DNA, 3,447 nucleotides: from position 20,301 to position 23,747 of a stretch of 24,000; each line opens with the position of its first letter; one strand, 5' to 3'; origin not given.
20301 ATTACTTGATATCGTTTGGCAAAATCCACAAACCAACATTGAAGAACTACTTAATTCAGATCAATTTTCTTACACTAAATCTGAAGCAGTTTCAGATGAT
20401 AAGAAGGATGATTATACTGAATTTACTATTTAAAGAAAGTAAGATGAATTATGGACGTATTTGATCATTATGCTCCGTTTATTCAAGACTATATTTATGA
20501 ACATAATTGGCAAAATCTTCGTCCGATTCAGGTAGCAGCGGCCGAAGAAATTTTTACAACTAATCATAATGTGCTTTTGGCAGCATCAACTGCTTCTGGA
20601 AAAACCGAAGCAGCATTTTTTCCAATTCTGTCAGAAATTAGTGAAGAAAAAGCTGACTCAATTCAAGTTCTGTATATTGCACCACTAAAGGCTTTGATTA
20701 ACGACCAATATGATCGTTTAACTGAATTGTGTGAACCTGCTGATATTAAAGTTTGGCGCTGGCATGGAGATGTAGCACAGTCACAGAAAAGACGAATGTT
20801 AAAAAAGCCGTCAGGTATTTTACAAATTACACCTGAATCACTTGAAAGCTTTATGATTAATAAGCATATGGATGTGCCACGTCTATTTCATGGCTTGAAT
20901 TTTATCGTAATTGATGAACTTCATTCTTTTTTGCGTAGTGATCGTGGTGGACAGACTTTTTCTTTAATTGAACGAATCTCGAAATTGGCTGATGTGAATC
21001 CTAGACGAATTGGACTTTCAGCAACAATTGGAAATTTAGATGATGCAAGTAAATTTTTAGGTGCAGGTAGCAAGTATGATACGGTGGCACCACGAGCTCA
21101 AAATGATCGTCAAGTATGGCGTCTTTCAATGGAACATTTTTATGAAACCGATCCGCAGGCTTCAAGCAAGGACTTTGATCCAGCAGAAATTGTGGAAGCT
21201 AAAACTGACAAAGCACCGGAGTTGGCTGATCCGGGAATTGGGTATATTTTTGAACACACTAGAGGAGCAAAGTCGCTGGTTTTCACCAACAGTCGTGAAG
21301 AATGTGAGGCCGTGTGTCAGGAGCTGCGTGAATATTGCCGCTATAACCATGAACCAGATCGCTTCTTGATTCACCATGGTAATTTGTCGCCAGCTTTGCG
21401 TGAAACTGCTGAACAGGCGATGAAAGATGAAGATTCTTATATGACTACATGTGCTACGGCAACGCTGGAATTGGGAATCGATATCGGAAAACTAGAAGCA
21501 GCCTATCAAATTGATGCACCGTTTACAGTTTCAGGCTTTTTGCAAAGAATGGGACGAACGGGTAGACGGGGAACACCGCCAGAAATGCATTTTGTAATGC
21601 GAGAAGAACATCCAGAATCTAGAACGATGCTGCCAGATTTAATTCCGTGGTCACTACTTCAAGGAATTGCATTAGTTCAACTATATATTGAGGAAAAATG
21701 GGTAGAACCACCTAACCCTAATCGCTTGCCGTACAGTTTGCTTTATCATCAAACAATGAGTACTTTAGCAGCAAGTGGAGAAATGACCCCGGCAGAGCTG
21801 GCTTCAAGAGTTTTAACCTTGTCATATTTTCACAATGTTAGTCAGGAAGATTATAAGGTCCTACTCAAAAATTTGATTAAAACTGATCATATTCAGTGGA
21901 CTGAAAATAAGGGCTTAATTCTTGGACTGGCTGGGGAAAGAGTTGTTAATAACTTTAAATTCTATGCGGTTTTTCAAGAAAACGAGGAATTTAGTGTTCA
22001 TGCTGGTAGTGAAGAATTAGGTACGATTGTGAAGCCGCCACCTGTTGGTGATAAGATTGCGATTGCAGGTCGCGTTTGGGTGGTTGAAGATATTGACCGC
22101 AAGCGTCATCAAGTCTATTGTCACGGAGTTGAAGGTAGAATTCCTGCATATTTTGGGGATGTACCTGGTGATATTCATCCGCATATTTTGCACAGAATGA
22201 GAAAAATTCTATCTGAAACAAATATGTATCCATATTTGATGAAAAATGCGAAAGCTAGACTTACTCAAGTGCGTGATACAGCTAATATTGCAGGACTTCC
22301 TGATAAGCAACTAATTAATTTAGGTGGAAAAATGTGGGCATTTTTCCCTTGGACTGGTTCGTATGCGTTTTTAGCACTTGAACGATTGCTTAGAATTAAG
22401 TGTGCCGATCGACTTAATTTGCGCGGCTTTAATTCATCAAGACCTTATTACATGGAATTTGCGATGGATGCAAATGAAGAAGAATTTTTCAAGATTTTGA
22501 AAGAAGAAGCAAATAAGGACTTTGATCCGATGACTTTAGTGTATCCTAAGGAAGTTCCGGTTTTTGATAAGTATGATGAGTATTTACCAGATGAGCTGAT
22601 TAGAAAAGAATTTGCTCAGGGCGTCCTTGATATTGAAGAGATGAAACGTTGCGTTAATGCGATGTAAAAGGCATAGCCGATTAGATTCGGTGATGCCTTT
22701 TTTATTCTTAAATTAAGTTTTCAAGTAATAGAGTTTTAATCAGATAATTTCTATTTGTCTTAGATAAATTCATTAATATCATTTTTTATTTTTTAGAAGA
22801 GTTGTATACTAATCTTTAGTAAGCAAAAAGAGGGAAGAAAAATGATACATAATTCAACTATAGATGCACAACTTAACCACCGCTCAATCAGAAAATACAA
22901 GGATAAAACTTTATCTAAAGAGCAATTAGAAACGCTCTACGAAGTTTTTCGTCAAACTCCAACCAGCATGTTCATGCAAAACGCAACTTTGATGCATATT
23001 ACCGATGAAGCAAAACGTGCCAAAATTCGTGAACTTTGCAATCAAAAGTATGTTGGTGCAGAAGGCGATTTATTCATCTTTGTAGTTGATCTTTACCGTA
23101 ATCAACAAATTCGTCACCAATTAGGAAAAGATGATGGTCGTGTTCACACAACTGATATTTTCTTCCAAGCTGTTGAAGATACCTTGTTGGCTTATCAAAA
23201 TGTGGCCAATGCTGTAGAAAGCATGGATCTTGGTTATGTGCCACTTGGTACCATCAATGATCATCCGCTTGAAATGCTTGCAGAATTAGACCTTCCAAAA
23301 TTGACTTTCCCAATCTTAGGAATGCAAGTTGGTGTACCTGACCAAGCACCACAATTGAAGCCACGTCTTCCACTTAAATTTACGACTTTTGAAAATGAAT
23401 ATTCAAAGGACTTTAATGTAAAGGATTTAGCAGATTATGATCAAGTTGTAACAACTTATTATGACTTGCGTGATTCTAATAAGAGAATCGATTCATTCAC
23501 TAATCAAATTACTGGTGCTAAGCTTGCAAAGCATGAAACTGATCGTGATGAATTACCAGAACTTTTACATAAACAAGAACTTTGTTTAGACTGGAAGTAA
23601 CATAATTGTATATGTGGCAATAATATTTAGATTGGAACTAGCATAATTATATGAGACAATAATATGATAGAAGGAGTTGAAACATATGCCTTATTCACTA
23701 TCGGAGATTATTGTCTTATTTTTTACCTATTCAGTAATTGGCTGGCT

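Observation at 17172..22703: TerB / P-loop ATPase / Lhr-like helicase operon: a Shango-type anti-phage candidate among housekeeping genes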

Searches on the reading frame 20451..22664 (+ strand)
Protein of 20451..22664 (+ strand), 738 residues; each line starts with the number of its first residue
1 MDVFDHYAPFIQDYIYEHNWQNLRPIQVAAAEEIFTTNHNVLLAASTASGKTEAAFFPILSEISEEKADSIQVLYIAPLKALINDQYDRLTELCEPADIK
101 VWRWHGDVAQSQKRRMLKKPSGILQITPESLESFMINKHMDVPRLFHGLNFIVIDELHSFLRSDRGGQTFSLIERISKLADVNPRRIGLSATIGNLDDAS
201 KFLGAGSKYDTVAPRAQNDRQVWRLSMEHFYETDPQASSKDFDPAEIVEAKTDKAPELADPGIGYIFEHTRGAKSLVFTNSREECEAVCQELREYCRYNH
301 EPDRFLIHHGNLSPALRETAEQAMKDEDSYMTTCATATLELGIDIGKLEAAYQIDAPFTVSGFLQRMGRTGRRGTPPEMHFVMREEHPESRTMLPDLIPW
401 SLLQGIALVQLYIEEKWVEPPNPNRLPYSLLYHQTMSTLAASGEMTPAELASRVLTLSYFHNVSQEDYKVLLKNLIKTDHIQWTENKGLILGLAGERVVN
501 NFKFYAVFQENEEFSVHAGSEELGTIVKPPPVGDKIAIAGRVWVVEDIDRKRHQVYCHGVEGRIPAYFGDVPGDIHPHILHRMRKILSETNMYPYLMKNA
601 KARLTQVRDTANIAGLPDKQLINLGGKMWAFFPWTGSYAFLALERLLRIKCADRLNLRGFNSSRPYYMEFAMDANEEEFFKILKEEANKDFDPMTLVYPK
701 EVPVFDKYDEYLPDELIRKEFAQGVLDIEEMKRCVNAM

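Call 3: search_protein_families(library=pfam, proteins=[window:20451-22664:+], max_evalue=0.01)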
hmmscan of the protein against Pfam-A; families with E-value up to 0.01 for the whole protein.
window:20451-22664:+ (738 aa): 5 families
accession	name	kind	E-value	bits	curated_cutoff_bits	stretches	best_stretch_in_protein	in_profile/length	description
PF00270.35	DEAD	-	1.6e-33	116.2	26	1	24-197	1-165/167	DEAD/DEAH box helicase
PF00271.37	Helicase_C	-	2.5e-16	60.3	23.5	1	267-374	10-110/110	Helicase conserved C-terminal domain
PF04851.21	ResIII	-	2.8e-09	37.5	22.5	1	22-193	3-162/164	Type III restriction enzyme, res subunit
PF22590.2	Cas3-like_C_2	-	0.0002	22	27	1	272-373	2-104/106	CRISPR-associated nuclease/helicase Cas3, C-terminal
PF19306.5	WH_Lhr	-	0.00063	19.6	27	0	413-476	3-65/168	Large helicase-related protein, winged helix domain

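Call 4: search_protein_families(library=padloc, proteins=[window:20451-22664:+], max_evalue=0.01)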
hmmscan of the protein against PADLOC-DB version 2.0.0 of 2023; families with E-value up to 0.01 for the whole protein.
window:20451-22664:+ (738 aa): 59 families (the best 25 are shown)
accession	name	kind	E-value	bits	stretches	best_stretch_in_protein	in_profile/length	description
PDLC03960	SngC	-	1.4e-277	921.2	1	3-735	5-717/720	-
PDLC02503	BrxHI|BrxHII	-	2.7e-128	427.2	1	1-736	2-689/698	BrxHI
PDLC02501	BrxHI|BrxHII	-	6.4e-74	247.5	2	1-209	1-211/925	BrxHI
PDLC02897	DpdJ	-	1.2e-26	90.9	1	29-373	106-451/1570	DpdJ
PDLC00037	DruE3|DruE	-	3.8e-20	69.3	2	27-201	106-307/2055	SNF2 family N-terminal domain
PDLC00035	DruE3|DruE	-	2.6e-17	59.9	2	31-200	111-306/1460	SNF2 family N-terminal domain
PDLC01761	Cas3b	-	3.2e-17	60.5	2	19-119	216-305/705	-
PDLC02896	DpdJ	-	5.1e-17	58.9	3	114-204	330-420/1487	DpdJ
PDLC00192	HamB1|HamB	-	5.1e-17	58.8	1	23-212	269-453/1104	DEAD-box helicase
PDLC00036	DruE3|DruE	-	3.9e-15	52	2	32-109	102-182/2023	SNF2 family N-terminal domain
PDLC01252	Cas3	-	9.8e-15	52.8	1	41-387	2-302/324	CAS-I; effector_G3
PDLC02864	DpdF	-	4.2e-14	50.3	2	265-383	227-338/610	DpdF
PDLC00188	HamB1|HamB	-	4.3e-13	46.2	1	45-203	265-419/1037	DEAD-box helicase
PDLC00194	HamB1|HamB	-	6.1e-13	45.5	1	8-206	213-406/995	DEAD-box helicase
PDLC03928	PsyrT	-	8.7e-13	45.4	2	19-159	19-153/689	-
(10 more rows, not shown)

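Call 5: search_protein_families(library=ncbifam, proteins=[window:20451-22664:+], max_evalue=0.01)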
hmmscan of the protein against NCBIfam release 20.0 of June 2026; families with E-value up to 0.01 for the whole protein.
window:20451-22664:+ (738 aa): 34 families (the best 25 are shown)
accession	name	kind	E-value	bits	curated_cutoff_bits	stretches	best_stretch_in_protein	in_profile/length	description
TIGR04121.1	DEXH_lig_assoc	equivalog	1.2e-60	205.2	850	1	11-475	3-434/804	ligase-associated DNA damage response DEXH box helicase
NF010338.0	PRK13767.1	equivalog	4.1e-54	184.1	849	1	2-373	14-385/877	ATP-dependent helicase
TIGR03817.1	DECH_helic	hypoth_equivalog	5e-34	117.6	874.1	1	26-386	40-386/742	helicase/secretion neighborhood putative DEAH-box helicase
NF007284.0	PRK09751.1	equivalog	1.8e-28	98.4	1496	2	7-292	15-312/1538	ATP-dependent helicase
NF002654.0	PRK02362.1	equivalog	6.4e-20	71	887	1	12-295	13-266/739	ATP-dependent DNA helicase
NF040935.1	helicase_Hel308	equivalog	2e-15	56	1200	1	13-296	17-271/704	ATP-dependent DNA helicase Hel308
NF053631.1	RNA_helic_CshA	equivalog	3.5e-15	55.8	646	2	14-158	13-151/434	degradosome RNA helicase CshA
NF008744.0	PRK11776.1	equivalog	4.9e-15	55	524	1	15-375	19-338/460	ATP-dependent RNA helicase DbpA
TIGR00614.1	recQ_fam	subfamily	2.3e-13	49.7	219.8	2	231-381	185-328/470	RecQ family ATP-dependent DNA helicase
NF002251.0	PRK01172.1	equivalog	3.1e-13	48.8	891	1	17-205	17-191/674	ATP-dependent DNA helicase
NF041067.1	DpdJ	equivalog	7.6e-13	47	800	2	333-377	576-621/1482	protein DpdJ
NF001308.0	PRK00254.1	equivalog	2e-12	46.2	1216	1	12-205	13-191/720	ATP-dependent DNA helicase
NF008394.0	PRK11192.1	equivalog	3e-12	46.1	507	2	24-193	27-190/441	ATP-dependent RNA helicase SrmB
TIGR01587.1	cas3_core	equivalog_domain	3.8e-11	42.7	102.45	1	41-375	2-323/358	CRISPR-associated helicase Cas3'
TIGR01389.1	recQ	equivalog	1.3e-10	40.3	640.2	1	264-381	217-326/591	DNA helicase RecQ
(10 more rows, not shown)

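Call 23: find_encoding_contigs(protein=window:20451-22664:+, flank=10000, max_places=10)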
Protein window:20451-22664:+ (738 aa): no gene with exactly this product is on record in the collection.

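Call 36: search_solved_structures(query=window:20451-22664:+, max_evalue=0.001)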
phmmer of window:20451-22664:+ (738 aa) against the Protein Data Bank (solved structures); distinct sequences matched with E-value up to 0.001: 93 (the best 60 are shown).
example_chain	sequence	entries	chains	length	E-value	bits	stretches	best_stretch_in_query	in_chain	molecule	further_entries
8alz_B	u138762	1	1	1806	4.5e-27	97.9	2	21-204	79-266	Activating signal cointegrator 1 complex subunit 3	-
5v9x_A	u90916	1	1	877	1.8e-26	95.9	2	33-217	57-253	ATP-dependent DNA helicase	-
7zpq_CA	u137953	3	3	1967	6e-26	94.2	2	20-208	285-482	SLH1 isoform 1 | RQC trigger complex helicase SLH1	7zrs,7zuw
7lhl_A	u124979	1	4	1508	7.4e-26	93.9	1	33-373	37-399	ATP-dependent DNA helicase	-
6qv3_A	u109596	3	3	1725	1.4e-25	92.9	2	22-204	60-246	Pre-mRNA splicing helicase-like protein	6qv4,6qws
5m59_A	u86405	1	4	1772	1.5e-25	92.8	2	22-204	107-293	Pre-mRNA splicing helicase-like protein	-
6znp_A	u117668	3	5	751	1.7e-24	89.4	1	38-374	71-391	Uncharacterized ATP-dependent helicase YprA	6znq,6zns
8ro0_B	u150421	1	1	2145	9.6e-21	76.9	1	20-324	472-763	U5 small nuclear ribonucleoprotein 200 kDa helicase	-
6qdv_B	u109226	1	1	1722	3.5e-20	75.1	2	21-323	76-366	U5 small nuclear ribonucleoprotein 200 kDa helicase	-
4f91_B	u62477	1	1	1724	3.5e-20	75.1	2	21-323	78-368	U5 small nuclear ribonucleoprotein 200 kDa helicase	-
4f92_B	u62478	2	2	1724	3.5e-20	75.1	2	21-323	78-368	U5 small nuclear ribonucleoprotein 200 kDa helicase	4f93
5urj_A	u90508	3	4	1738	3.6e-20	75.1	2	21-323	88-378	U5 small nuclear ribonucleoprotein 200 kDa helicase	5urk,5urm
4kit_B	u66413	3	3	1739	3.6e-20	75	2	21-323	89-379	U5 small nuclear ribonucleoprotein 200 kDa helicase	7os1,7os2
6s8q_B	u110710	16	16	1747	3.7e-20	75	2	21-323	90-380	U5 small nuclear ribonucleoprotein 200 kDa helicase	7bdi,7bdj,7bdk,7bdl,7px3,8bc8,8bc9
6s8o_B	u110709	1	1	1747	6.5e-20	74.2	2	22-322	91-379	U5 small nuclear ribonucleoprotein 200 kDa helicase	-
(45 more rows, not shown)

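Call 56: find_homologous_proteins(query=window:20451-22664:+, max_evalue=1e-20)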
Query window:20451-22664:+ (738 aa): 8000 proteins with E <= 1e-20 among 8000 candidates; the best 120 are listed.
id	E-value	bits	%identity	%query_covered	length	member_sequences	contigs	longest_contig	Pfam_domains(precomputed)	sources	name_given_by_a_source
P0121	0.0e+0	1717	100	100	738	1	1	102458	PF00270.36,PF00271.38,PF04851.22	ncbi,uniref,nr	ncbi:DEAD/DEAH box helicase [Lactobacillus agrestimuris]|uniref:DEAD/DEAH box helicase n=1 Tax=Lacto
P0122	0.0e+0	1714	100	100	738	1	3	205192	PF00270.36,PF00271.38,PF04851.22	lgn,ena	-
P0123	0.0e+0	1704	99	100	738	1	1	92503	PF00270.36,PF00271.38,PF04851.22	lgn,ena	-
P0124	0.0e+0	1704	99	100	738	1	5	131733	PF00270.36,PF00271.38,PF04851.22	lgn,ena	-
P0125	0.0e+0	1704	99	100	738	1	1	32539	PF00270.36,PF00271.38,PF04851.22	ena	-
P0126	0.0e+0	1694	99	100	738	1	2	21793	PF00270.36,PF00271.38,PF04851.22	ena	-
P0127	0.0e+0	1694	99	100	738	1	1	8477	PF00270.36,PF00271.38,PF04851.22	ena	-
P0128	0.0e+0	1574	91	100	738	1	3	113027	PF00270.36,PF00271.38,PF04851.22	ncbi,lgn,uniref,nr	ncbi:DEAD/DEAH box helicase [Lactobacillus hamsteri]|uniref:ATP-dependent helicase n=1 Tax=Lactobaci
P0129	0.0e+0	1546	88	100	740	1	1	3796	PF00270.36,PF00271.38,PF04851.22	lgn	-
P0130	0.0e+0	1540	88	100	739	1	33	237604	PF00270.36,PF00271.38,PF04851.22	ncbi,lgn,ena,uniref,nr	ncbi:DEAD/DEAH box helicase [Lactobacillus kalixensis]|uniref:ATP-dependent helicase n=1 Tax=Lactoba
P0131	0.0e+0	1539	88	100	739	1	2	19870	PF00270.36,PF00271.38,PF04851.22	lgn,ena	-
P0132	0.0e+0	1539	88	100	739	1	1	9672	PF00270.36,PF00271.38,PF04851.22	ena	-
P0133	0.0e+0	1538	88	100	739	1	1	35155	PF00270.36,PF00271.38,PF04851.22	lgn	-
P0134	0.0e+0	1538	88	100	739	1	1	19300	PF00270.36,PF00271.38,PF04851.22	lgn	-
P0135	0.0e+0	1535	88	100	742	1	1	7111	PF00270.36,PF00271.38,PF04851.22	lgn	-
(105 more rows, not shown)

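Call 58: find_encoding_contigs(protein=P0121, flank=10000, max_places=3)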
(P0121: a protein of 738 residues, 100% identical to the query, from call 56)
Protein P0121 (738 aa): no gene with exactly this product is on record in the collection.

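Call 76: predict_structure(alignment_id=A2)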
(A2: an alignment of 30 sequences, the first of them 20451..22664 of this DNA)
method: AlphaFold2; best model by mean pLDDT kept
length: 738 residues; sequences in the alignment: 30
mean_pLDDT: 59.9   pTM: 0.36
mean pLDDT of the five models: 59.9, 57.9, 56.7, 56.6, 54.3
residues with pLDDT >= 90: 95; 70-90: 205; 50-70: 150; < 50: 288
segments of 3 or more residues with pLDDT < 50: 1-4, 12-23, 46-49, 217-269, 279-284, 308-317, 328-463, 481-512, 537-541, 561-575, 705-710
pLDDT, mean of each block of 10 residues (from residue 1): 49 44 59 83 62 77 86 84 71 82 79 87 89 82 92 83 70 90 89 67 86 61 28 34 39 35 45 52 50 57 52 47 53 33 32 28 29 24 25 28 31 27 27 26 32 33 54 58 38 25 22 66 61 56 75 81 28 50 77 62 78 84 90 83 92 91 84 93 93 81 49 65 76 88
secondary structure, 60 per line:
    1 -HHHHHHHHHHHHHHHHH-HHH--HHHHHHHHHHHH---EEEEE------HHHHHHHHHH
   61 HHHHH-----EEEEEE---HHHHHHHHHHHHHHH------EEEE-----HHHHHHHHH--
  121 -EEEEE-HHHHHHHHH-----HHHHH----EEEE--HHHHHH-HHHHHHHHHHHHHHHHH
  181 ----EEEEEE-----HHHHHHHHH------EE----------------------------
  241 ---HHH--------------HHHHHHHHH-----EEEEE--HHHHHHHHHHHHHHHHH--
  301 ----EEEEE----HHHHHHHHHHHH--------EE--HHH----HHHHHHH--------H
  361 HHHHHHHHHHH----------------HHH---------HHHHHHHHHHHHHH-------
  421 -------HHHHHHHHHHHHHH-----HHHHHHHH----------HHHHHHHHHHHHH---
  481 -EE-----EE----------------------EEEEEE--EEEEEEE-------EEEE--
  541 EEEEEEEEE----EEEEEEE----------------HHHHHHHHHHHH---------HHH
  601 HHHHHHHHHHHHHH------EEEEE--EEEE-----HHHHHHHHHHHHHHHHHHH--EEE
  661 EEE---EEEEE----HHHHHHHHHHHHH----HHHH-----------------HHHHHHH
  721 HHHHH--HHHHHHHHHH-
elements in order (helices of 4 or more, strands of 3 or more residues): H2-18 H25-36 E40-44 H51-65 E71-76 H80-94 E101-104 H110-118 E122-126 H128-136 H142-146 E151-154 H157-162 H164-180 E185-190 H196-204 H261-269 E275-279 H282-298 E305-309 H314-325 H345-351 H360-371 H400-413 H428-441 H447-454 H465-477 E513-518 E521-527 E535-538 E541-549 E554-560 H577-588 H598-614 E621-625 E628-631 H637-655 E658-663 E667-671 H676-688 H693-696 H714-725 H728-737

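Call 78: fold_search(model_id=the predicted structure, library=pdb)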
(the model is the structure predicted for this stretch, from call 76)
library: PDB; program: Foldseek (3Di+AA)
matches with E <= 10: 1750; with E <= 0.001: 580
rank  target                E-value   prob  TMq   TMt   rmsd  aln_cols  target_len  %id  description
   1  5v9x_A                6.3e-13  1.00  0.30  0.29  16.8       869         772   17  Structure of Mycobacterium smegmatis helicase Lhr bound to ssDNA and AMP-PNP (released 2017-12-06)
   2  6znp_A                8.3e-13  1.00  0.32  0.32  19.6       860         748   16  Crystal Structure of DUF1998 helicase MrfA bound to DNA (released 2020-11-25)
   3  6znp_B                1.3e-12  1.00  0.32  0.34  20.1       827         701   16  Crystal Structure of DUF1998 helicase MrfA bound to DNA (released 2020-11-25)
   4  6zns                  2.5e-12  1.00  0.26  0.29  17.1       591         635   17  Crystal Structure of DUF1998 helicase MrfA (released 2020-11-25)
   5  6znq_B                2.5e-12  1.00  0.31  0.32  19.1       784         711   16  Crystal Structure of DUF1998 helicase MrfA bound to DNA and AMPPNP (released 2020-11-25)
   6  6qws                  8.5e-10  1.00  0.23  0.11  15.8       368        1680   20  Crystal structure of the Ski2 RNA-helicase Brr2 from Chaetomium thermophilum in the apo state (released 2020-01-15)
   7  6qv4                  1.8e-09  1.00  0.23  0.11  14.1       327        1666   23  Crystal structure of the Ski2 RNA-helicase Brr2 from Chaetomium thermophilum bound to ATP-gamma-S (released 2020-01-15)
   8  7pmq_A                2.9e-09  1.00  0.24  0.38  14.1       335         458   21  DEAD-box helicase DbpA in the active conformation bound to a hairpin loop RNA and ADP/BeF3 (released 2022-09-14)
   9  5dca_A                3.0e-09  1.00  0.24  0.10  15.8       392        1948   21  Crystal structure of yeast full length Brr2 in complex with Prp8 Jab1 domain (released 2015-12-16)
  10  6qv3                  4.0e-09  1.00  0.23  0.11  13.9       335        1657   22  Crystal structure of the Ski2 RNA-helicase Brr2 from Chaetomium thermophilum bound to ADP (released 2020-01-15)
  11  8bcb_B                5.0e-09  1.00  0.23  0.11  14.8       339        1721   20  Human Brr2 Helicase Region in complex with C-tail deleted Jab1 and compound 34 (released 2023-03-08)
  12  5urm_B                5.0e-09  1.00  0.22  0.10  15.2       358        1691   22  Crystal structure of human BRR2 in complex with T-1206548 (released 2017-07-19)
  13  5m52_B                7.8e-09  1.00  0.24  0.10  15.7       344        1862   23  Crystal structure of yeast Brr2 full-lenght in complex with Prp8 Jab1 domain (released 2016-12-07)
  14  6s8q_B                8.2e-09  1.00  0.23  0.11  15.4       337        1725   24  Human Brr2 Helicase Region in complex with C-tail deleted Jab1 (released 2020-01-22)
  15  5m59_E                1.1e-08  1.00  0.25  0.11  14.7       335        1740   20  Crystal structure of Chaetomium thermophilum Brr2 helicase core in complex with Prp8 Jab1 domain (released 2016-12-21)
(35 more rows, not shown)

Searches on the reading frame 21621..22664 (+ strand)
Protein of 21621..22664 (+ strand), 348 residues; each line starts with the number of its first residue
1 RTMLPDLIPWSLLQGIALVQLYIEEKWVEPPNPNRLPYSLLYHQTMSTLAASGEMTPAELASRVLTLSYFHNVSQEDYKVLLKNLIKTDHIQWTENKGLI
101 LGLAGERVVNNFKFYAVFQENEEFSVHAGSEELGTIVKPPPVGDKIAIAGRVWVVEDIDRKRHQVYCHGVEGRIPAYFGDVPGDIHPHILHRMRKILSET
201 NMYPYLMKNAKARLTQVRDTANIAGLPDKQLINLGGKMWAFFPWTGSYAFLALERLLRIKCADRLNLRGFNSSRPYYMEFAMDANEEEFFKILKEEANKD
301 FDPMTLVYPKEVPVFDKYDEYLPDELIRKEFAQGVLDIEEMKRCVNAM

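Call 35: search_protein_families(library=pfam, proteins=[window:21621-22664:+], max_evalue=10)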
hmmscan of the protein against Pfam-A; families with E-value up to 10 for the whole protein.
window:21621-22664:+ (348 aa): 1 family
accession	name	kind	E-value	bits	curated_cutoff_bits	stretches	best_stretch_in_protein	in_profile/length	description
PF19306.5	WH_Lhr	-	8.5e-05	22.4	27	1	23-86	3-65/168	Large helicase-related protein, winged helix domain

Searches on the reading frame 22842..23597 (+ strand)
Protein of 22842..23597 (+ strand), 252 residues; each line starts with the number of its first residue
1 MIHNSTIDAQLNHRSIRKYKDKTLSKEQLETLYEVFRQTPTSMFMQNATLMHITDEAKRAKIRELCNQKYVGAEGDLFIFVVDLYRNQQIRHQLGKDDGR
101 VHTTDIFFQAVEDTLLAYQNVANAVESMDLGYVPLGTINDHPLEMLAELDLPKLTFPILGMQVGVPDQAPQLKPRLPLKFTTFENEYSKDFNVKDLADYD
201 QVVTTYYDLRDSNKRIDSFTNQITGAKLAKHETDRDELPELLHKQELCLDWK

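Call 12: search_protein_families(library=pfam, proteins=[window:22842-23597:+])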
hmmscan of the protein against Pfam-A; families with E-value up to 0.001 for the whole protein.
window:22842-23597:+ (252 aa): 1 family
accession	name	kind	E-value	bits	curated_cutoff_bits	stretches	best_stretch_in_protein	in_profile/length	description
PF00881.29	Nitroreductase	-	1.2e-13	52.1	23.5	1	12-164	3-166/167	Nitroreductase family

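Call 21: find_encoding_contigs(protein=window:22842-23597:+, flank=10000, max_places=10)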
Protein window:22842-23597:+ (252 aa): no gene with exactly this product is on record in the collection.
